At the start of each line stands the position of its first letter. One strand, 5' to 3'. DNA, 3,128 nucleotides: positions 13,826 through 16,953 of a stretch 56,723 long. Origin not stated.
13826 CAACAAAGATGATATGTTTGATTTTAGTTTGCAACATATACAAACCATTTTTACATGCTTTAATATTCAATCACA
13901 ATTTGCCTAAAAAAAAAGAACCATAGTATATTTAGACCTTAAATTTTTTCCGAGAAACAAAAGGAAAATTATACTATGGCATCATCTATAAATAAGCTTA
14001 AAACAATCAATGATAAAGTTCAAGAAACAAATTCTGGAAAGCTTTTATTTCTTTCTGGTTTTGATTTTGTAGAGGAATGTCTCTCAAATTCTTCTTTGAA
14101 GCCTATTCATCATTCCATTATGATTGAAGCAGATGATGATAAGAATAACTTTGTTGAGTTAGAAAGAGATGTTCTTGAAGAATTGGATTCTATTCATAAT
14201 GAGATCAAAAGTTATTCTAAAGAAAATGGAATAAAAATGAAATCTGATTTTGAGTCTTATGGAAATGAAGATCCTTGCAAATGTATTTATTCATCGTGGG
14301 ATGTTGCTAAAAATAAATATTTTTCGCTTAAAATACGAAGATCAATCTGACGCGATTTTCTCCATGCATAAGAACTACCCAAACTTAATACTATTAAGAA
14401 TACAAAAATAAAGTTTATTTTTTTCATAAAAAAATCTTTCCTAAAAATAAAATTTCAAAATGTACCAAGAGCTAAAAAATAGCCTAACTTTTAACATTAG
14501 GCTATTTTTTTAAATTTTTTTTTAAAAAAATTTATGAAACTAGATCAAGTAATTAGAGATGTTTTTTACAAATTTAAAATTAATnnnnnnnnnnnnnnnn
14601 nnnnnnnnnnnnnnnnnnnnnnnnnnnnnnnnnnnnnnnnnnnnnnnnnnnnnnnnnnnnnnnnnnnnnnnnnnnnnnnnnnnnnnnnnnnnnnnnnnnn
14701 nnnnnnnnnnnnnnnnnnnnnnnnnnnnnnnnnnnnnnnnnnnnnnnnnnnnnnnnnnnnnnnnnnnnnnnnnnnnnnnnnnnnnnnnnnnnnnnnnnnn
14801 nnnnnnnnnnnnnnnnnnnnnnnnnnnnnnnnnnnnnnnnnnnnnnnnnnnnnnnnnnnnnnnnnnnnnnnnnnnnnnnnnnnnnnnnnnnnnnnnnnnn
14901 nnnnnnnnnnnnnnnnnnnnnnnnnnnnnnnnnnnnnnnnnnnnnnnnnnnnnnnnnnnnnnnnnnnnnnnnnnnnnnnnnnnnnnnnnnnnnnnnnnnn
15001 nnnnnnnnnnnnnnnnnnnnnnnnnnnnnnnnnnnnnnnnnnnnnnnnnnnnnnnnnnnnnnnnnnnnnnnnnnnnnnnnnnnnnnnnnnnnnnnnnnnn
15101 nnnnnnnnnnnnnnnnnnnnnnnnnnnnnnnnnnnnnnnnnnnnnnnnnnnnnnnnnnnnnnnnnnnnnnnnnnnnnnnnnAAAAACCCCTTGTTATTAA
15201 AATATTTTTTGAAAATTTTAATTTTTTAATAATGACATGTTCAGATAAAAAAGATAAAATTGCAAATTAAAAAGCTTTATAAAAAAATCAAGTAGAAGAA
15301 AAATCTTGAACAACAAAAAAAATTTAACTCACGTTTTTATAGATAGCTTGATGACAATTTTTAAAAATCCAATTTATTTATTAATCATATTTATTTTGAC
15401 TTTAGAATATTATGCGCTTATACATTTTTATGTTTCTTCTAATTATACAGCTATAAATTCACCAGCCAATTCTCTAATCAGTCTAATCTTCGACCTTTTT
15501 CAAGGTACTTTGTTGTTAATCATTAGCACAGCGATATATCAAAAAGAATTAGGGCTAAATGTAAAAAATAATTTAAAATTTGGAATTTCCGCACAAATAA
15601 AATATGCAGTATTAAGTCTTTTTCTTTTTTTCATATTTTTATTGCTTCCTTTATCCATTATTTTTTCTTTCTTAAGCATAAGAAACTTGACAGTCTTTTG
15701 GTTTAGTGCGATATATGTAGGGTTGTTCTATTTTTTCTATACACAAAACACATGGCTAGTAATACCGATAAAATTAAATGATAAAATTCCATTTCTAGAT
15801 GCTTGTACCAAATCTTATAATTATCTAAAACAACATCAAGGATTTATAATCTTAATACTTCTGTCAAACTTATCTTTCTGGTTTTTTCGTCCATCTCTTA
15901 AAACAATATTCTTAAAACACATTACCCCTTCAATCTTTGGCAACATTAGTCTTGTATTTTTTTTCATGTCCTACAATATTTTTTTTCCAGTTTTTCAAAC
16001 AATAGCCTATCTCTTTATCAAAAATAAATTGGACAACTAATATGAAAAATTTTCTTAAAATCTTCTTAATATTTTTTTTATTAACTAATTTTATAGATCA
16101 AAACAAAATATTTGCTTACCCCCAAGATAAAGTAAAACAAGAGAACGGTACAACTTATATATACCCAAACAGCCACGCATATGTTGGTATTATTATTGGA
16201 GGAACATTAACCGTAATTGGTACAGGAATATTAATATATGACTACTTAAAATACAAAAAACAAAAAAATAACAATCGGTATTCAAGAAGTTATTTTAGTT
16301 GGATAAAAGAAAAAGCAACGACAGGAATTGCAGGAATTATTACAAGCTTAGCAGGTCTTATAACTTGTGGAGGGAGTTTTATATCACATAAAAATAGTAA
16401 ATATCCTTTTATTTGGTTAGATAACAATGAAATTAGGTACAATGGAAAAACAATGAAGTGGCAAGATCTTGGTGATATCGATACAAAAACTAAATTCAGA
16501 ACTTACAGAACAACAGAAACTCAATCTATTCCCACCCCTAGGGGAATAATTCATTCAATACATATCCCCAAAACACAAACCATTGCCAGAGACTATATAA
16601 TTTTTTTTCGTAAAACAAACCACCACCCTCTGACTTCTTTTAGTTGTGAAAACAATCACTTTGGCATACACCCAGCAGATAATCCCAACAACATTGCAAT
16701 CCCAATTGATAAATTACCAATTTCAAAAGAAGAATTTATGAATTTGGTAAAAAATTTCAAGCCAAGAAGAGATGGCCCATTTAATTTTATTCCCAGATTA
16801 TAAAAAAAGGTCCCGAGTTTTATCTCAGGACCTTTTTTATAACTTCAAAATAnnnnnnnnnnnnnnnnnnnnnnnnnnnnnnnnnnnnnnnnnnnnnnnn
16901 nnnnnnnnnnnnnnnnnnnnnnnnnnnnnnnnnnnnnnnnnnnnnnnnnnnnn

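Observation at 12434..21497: ~8.4-kb accessory segment bracketed by a 351-bp direct duplication of a gene 3' end, next to a tRNA cluster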

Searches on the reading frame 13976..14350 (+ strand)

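Call 7: search_protein_families(library=pfam, proteins=[window:13976-14350:+], max_evalue=0.01)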
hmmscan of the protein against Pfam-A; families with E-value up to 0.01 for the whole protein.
window:13976-14350:+ (124 aa): 0 families

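Call 40: search_protein_families(library=pfam, proteins=[window:13976-14350:+], max_evalue=10)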
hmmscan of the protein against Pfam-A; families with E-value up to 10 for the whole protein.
window:13976-14350:+ (124 aa): 2 families
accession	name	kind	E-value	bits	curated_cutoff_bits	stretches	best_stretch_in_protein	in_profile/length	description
PF12575.13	Pox_EPC_I2-L1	-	0.012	16.3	23.4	1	47-82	11-46/72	Poxvirus entry protein complex L1 and I2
PF10593.14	Z1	-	0.18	11.8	25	1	44-101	24-81/228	Z1 domain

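Call 41: search_protein_families(library=ncbifam, proteins=[window:13976-14350:+], max_evalue=1)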
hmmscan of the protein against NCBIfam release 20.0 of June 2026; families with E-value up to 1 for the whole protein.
window:13976-14350:+ (124 aa): 0 families

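Call 67: search_protein_families(library=phrogs, proteins=[window:13976-14350:+], max_evalue=0.01)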
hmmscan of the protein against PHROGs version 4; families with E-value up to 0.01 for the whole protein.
window:13976-14350:+ (124 aa): 0 families

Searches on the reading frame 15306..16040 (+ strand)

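Call 7: search_protein_families(library=pfam, proteins=[window:15306-16040:+], max_evalue=0.01)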
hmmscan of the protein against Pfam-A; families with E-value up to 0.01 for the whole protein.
window:15306-16040:+ (244 aa): 0 families

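Call 40: search_protein_families(library=pfam, proteins=[window:15306-16040:+], max_evalue=10)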
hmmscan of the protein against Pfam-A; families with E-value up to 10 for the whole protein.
window:15306-16040:+ (244 aa): 2 families
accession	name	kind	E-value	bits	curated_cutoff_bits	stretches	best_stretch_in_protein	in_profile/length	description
PF01988.24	VIT1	-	0.023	14.9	28.1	1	77-144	117-178/214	VIT family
PF20428.3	Sey1_3HB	-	0.25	10.6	24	1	15-45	377-407/419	Sey1 three-helix bundle domain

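Call 41: search_protein_families(library=ncbifam, proteins=[window:15306-16040:+], max_evalue=1)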
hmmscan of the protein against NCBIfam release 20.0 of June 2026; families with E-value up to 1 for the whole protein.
window:15306-16040:+ (244 aa): 0 families

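Call 67: search_protein_families(library=phrogs, proteins=[window:15306-16040:+], max_evalue=0.01)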
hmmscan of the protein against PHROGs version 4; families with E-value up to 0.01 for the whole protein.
window:15306-16040:+ (244 aa): 0 families

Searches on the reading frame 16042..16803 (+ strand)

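Call 7: search_protein_families(library=pfam, proteins=[window:16042-16803:+], max_evalue=0.01)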
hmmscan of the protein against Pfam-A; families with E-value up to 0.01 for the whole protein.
window:16042-16803:+ (253 aa): 0 families

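Call 40: search_protein_families(library=pfam, proteins=[window:16042-16803:+], max_evalue=10)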
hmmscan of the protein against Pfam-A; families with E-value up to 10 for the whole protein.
window:16042-16803:+ (253 aa): 2 families
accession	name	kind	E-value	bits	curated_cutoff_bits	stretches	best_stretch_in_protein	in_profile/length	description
PF02656.20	DUF202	-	0.08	13.8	23.4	1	19-75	32-66/68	Domain of unknown function (DUF202)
PF10924.13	DUF2711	-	0.13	12.3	22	1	115-143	33-61/217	Protein of unknown function (DUF2711)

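Call 41: search_protein_families(library=ncbifam, proteins=[window:16042-16803:+], max_evalue=1)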
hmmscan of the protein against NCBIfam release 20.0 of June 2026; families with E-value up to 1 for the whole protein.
window:16042-16803:+ (253 aa): 0 families

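Call 67: search_protein_families(library=phrogs, proteins=[window:16042-16803:+], max_evalue=0.01)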
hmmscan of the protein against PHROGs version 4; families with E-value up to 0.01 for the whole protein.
window:16042-16803:+ (253 aa): 0 families
